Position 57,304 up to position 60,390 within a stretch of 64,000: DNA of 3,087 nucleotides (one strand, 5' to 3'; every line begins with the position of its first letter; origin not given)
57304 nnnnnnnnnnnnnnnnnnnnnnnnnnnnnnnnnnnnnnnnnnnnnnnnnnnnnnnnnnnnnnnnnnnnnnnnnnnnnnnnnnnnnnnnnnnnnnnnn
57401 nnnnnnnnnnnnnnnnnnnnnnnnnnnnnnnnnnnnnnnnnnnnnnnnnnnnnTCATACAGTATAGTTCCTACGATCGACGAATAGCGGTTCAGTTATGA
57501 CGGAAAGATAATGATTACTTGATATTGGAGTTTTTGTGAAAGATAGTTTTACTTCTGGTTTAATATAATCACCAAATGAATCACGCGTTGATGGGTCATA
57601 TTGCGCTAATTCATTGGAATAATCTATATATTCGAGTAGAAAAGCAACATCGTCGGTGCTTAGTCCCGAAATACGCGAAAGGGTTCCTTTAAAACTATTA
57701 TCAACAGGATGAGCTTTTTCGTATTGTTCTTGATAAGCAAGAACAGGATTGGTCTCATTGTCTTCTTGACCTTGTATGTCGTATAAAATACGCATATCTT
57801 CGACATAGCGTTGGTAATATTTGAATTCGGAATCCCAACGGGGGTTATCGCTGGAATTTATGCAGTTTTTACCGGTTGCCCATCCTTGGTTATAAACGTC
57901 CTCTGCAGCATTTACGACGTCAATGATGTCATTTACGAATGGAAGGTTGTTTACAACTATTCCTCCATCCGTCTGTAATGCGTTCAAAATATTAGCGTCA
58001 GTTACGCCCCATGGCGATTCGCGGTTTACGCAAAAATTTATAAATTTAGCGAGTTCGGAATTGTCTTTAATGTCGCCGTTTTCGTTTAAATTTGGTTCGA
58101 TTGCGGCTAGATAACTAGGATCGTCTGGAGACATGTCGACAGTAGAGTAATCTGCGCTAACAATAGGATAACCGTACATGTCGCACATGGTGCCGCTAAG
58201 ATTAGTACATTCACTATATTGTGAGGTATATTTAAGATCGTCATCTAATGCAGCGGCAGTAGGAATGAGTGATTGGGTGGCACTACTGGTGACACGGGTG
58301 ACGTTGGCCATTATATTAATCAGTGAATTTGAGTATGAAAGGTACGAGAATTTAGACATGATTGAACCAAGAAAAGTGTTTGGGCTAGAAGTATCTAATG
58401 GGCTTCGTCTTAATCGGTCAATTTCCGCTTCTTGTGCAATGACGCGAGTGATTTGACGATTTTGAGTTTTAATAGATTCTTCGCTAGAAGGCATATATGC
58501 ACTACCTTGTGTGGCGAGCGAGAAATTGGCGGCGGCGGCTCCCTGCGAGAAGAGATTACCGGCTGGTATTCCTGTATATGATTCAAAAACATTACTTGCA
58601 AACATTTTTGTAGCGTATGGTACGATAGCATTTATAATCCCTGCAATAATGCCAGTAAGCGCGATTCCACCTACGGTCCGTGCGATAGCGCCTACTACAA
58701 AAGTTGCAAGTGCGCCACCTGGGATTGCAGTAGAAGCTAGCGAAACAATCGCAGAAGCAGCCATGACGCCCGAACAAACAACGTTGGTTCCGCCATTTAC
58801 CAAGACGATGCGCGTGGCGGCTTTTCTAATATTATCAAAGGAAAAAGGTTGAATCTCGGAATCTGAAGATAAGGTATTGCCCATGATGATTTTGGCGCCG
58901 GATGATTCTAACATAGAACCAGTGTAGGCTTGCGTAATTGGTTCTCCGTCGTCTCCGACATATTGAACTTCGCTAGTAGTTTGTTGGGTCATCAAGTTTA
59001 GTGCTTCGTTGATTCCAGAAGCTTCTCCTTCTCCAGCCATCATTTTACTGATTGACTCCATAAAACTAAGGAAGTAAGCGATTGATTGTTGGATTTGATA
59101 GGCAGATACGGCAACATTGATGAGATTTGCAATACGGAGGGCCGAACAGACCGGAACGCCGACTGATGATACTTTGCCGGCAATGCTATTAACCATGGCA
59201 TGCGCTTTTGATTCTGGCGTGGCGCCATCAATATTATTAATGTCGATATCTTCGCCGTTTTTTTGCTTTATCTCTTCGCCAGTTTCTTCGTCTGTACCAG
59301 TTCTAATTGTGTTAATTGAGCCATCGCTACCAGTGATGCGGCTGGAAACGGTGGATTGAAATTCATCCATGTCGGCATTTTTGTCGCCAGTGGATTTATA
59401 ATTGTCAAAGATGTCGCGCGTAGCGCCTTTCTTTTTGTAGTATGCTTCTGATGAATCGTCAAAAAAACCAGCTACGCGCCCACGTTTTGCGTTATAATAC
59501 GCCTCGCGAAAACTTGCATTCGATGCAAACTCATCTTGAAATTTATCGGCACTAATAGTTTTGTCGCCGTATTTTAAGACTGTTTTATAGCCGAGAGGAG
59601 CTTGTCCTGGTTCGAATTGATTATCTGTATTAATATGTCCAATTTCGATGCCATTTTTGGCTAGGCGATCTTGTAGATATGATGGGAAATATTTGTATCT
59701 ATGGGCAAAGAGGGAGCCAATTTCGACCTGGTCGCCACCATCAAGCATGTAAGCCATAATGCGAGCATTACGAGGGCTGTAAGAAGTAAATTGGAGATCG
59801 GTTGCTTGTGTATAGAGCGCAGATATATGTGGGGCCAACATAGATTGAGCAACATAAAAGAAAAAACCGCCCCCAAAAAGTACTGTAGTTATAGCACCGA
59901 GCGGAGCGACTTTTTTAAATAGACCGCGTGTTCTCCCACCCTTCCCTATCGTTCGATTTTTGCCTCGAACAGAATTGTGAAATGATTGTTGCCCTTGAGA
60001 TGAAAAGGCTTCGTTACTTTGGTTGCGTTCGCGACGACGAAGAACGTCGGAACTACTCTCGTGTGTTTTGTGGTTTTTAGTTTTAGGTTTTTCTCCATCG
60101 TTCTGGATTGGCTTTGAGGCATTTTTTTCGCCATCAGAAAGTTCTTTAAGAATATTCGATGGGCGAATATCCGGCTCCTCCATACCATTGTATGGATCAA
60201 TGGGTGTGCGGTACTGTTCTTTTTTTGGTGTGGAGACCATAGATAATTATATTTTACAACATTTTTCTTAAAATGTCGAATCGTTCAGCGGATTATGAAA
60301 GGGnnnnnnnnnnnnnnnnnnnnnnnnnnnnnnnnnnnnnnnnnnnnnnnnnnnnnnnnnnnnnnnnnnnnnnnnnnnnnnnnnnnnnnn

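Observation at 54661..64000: Chromosomal monoderm T4SS-like operon abutting recF, with no relaxase, coupling protein or integrase in view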

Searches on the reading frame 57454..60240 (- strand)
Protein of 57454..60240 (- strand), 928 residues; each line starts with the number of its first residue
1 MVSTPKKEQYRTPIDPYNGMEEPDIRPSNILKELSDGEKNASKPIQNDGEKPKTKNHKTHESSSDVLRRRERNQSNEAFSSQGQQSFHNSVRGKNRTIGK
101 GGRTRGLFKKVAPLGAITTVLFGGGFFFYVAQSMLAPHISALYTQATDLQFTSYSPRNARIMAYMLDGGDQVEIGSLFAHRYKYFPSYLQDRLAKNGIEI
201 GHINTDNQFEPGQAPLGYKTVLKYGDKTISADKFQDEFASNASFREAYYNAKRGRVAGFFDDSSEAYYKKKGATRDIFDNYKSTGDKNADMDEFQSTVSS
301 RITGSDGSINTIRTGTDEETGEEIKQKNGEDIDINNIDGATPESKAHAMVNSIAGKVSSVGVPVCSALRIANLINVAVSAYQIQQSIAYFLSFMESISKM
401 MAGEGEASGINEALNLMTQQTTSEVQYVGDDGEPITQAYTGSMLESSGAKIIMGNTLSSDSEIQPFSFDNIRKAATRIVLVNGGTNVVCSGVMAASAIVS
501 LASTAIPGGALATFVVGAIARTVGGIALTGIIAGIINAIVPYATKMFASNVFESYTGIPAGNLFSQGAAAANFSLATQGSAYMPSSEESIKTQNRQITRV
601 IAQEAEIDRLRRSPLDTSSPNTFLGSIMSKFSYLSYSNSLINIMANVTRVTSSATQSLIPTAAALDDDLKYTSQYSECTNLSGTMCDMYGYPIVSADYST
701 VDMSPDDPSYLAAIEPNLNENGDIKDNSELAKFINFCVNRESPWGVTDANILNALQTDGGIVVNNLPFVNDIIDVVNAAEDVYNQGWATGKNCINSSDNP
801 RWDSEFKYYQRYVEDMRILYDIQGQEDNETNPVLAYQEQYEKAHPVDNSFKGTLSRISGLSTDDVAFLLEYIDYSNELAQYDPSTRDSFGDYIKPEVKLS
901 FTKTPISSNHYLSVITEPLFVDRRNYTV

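Call 6: search_protein_families(library=pfam, max_evalue=0.1, proteins=[window:57454-60240:-])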
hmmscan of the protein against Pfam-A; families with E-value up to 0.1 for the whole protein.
window:57454-60240:- (928 aa): 0 families

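Call 8: search_protein_families(library=ncbifam, max_evalue=0.1, proteins=[window:57454-60240:-])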
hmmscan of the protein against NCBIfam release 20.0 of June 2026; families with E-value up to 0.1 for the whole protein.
window:57454-60240:- (928 aa): 0 families

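Call 32: find_homologous_proteins(query=window:57454-60240:-, max_evalue=0.001)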
Query window:57454-60240:- (928 aa): 146 proteins with E <= 0.001 among 8000 candidates; the best 120 are listed.
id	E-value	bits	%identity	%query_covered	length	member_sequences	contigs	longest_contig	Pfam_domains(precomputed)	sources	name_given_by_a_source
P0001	0.0e+0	2032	98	100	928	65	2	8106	-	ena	-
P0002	0.0e+0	1488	71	100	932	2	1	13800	-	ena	-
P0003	0.0e+0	1481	70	100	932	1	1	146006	-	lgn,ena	-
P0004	0.0e+0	1479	73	100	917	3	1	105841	-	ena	-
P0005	0.0e+0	1463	70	100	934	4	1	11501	-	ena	-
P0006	0.0e+0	1455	70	100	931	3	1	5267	-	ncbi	-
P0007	0.0e+0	1407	68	77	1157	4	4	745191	-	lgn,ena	-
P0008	0.0e+0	1406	68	100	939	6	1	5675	-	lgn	-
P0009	0.0e+0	1399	70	75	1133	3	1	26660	-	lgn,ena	-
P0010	0.0e+0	1387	61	88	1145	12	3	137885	-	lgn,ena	-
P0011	0.0e+0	1336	64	100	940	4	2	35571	-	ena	-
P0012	0.0e+0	1325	64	100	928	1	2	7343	-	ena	-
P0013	0.0e+0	1320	64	100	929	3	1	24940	-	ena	-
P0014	0.0e+0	1237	62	100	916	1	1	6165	-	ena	-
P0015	0.0e+0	1237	62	100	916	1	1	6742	-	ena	-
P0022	0.0e+0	1191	64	89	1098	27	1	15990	-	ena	-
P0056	0.0e+0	1109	57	89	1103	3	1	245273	PF05257.23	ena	-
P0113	9.5e-273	926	46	77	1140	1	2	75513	-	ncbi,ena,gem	-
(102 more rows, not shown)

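Call 36: search_solved_structures(query=A1, max_evalue=1)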
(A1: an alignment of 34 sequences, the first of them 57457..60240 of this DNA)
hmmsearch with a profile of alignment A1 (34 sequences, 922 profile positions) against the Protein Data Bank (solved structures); distinct sequences matched with E-value up to 1: 3.
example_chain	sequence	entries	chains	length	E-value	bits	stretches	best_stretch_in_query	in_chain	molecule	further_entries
3u3l_C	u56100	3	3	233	0.17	12.9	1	243-306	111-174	Tablysin 15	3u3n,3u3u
7eeb_I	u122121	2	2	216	0.21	12.6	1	261-327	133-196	EF-hand calcium-binding domain-containing protein 9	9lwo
9pe1_G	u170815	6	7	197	0.56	11.2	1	637-695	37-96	Gsr1p | YMR295C from Saccharomyces cerevisiae | YMR295C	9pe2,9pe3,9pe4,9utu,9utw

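Call 40: search_protein_families(library=pfam, max_evalue=0.01, proteins=[P0056, P0007, P0010, P0113, P0022])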
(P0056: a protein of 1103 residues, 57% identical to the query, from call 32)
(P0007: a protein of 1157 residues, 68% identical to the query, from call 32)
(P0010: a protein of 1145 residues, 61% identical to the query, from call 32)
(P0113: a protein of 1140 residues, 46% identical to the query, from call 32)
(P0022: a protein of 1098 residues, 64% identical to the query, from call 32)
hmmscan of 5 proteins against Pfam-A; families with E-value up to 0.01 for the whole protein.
P0056 (1103 aa): 1 family
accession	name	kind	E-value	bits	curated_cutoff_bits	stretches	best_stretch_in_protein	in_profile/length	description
PF05257.22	CHAP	-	6.4e-06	27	26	1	876-961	5-79/81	CHAP domain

P0007 (1157 aa): 0 families

P0010 (1145 aa): 0 families

P0113 (1140 aa): 0 families

P0022 (1098 aa): 1 family
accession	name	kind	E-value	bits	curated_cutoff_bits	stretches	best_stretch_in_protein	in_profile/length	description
PF05257.22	CHAP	-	0.00014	22.7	26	1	850-944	6-80/81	CHAP domain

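Call 41: search_protein_families(library=phrogs, max_evalue=0.001, proteins=[window:57454-60240:-])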
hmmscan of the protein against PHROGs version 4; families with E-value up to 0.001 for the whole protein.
window:57454-60240:- (928 aa): 0 families

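Call 42: predict_structure(alignment_id=A1)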
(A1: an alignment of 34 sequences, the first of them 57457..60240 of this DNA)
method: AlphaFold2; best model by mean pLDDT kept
length: 928 residues; sequences in the alignment: 34
mean_pLDDT: 55.6   pTM: 0.57
mean pLDDT of the five models: 55.6, 52.1, 51.2, 47.9, 47.7
residues with pLDDT >= 90: 15; 70-90: 193; 50-70: 309; < 50: 411
segments of 3 or more residues with pLDDT < 50: 1-10, 20-28, 30-51, 53-62, 67-69, 71-105, 107-126, 166-168, 170-172, 253-258, 274-288, 299-319, 321-369, 401-409, 431-433, 474-554, 638-649, 660-668, 758-776, 821-829, 871-892, 898-904, 906-918, 922-926
pLDDT, mean of each block of 10 residues (from residue 1): 37 51 44 47 37 39 49 39 36 38 43 42 47 59 61 64 50 51 57 71 78 63 82 70 67 49 62 48 46 51 36 37 38 29 34 33 44 59 66 56 47 63 60 60 73 63 65 43 38 34 35 36 37 41 41 58 76 79 89 76 60 62 64 51 45 50 42 75 82 86 68 79 78 87 73 59 38 47 72 89 89 73 46 77 66 63 56 44 45 47 44 42 49
secondary structure, 60 per line:
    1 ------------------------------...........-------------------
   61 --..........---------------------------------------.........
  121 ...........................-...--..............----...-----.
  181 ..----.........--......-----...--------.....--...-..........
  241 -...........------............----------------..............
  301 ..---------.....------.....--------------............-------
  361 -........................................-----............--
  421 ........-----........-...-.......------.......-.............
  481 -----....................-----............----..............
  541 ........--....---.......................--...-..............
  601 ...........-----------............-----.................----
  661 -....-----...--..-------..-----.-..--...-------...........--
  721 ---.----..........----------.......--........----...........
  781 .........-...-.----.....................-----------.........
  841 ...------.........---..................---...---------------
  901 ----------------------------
elements in order (helices of 4 or more, strands of 3 or more residues): H31-41 H63-72 H112-147 H154-167 E172-174 E180-182 H187-195 E198-203 E209-211 E220-224 E227-229 H231-240 H242-252 H259-270 H287-302 E312-316 E323-327 H342-353 H362-401 H407-418 E421-428 E434-441 H447-453 H460-466 H468-480 H486-505 H511-522 H527-548 H551-554 H558-580 E583-585 H587-611 H623-634 H640-656 H662-665 H708-717 H729-738 H749-755 H758-765 H770-789 H800-820 H832-843 H850-858 H862-879

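Call 44: fold_search(model_id=the predicted structure, library=pdb)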
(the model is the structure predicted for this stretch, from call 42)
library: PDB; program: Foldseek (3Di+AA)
matches with E <= 10: 98; with E <= 0.001: 0
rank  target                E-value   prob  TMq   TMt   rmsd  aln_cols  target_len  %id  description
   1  9o5o_A                1.9e-01  0.09  0.06  0.12  32.1       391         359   10  Cryo-EM structure of the human SK2-4 chimera/calmodulin channel complex bound to a small molecule activator (released 2025-07-09)
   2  9o53_A                2.0e-01  0.10  0.06  0.12  32.9       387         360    8  Cryo-EM structure of the human SK2-4 chimera/calmodulin channel complex bound to a small molecule inhibitor (released 2025-07-09)
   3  9o48_A                3.3e-01  0.07  0.05  0.11  32.7       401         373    9  Cryo-EM structure of the human SK2-4 chimera/calmodulin channel complex in the Ca2+ bound state (released 2025-07-09)
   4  7cb8_A                3.9e-01  0.08  0.06  0.13  25.9       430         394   10  Structure of a FIC-domain protein from Mycobacterium marinum in complex with CDP (released 2021-08-18)
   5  4r0c_B                6.6e-01  0.05  0.07  0.09  24.6       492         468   13  Crystal structure of the Alcanivorax borkumensis YdaH transporter reveals an unusual topology (released 2015-04-29)
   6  5ys9_B                6.9e-01  0.10  0.09  0.11  31.6       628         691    8  Crystal structure of acyl-coA oxidase3 from Yarrowia lipolytica (released 2018-02-28)
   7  9vub_C                7.5e-01  0.05  0.05  0.10  33.4       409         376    9  channel C complex with 3 (released 2026-03-11)
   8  7u9z_A                1.1e+00  0.02  0.06  0.02  40.4       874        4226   10  Structure of PKA phosphorylated human RyR2-R2474S in the open state (released 2022-08-03)
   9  8u75_A                1.2e+00  0.03  0.08  0.08  27.2       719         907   11  R399A mutant of sea urchin SLC9C1 at pH 6 in Na+ - Compressed state (released 2025-03-26)
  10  9vub_A                1.3e+00  0.03  0.05  0.09  32.9       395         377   10  channel C complex with 3 (released 2026-03-11)
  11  4av3_A                1.4e+00  0.03  0.09  0.11  32.3       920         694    8  Crystal structure of Thermotoga Maritima sodium pumping membrane integral pyrophosphatase with metal ions in active si (released 2012-08-08)
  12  4uce_A                1.6e+00  0.05  0.06  0.15  20.0       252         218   10  N-terminal globular domain of the RSV Nucleoprotein in complex with the Nucleoprotein Phosphoprotein interaction inhib (released 2015-08-19)
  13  8iei_B                1.6e+00  0.05  0.06  0.14  23.4       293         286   10  Cryo-EM structure of GPR156A/B of G-protein free GPR156 (local refine) (released 2024-02-14)
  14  4av3_B                1.6e+00  0.02  0.08  0.09  31.8       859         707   10  Crystal structure of Thermotoga Maritima sodium pumping membrane integral pyrophosphatase with metal ions in active si (released 2012-08-08)
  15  5m8j                  2.0e+00  0.03  0.08  0.12  29.6       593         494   10  Crystal structure of Eremococcus coleocola manganese transporter mutant H236A (released 2017-01-11)
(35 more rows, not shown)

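Call 77: find_encoding_contigs(protein=window:57454-60240:-, flank=10000, max_places=3)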
Protein window:57454-60240:- (928 aa): no gene with exactly this product is on record in the collection.
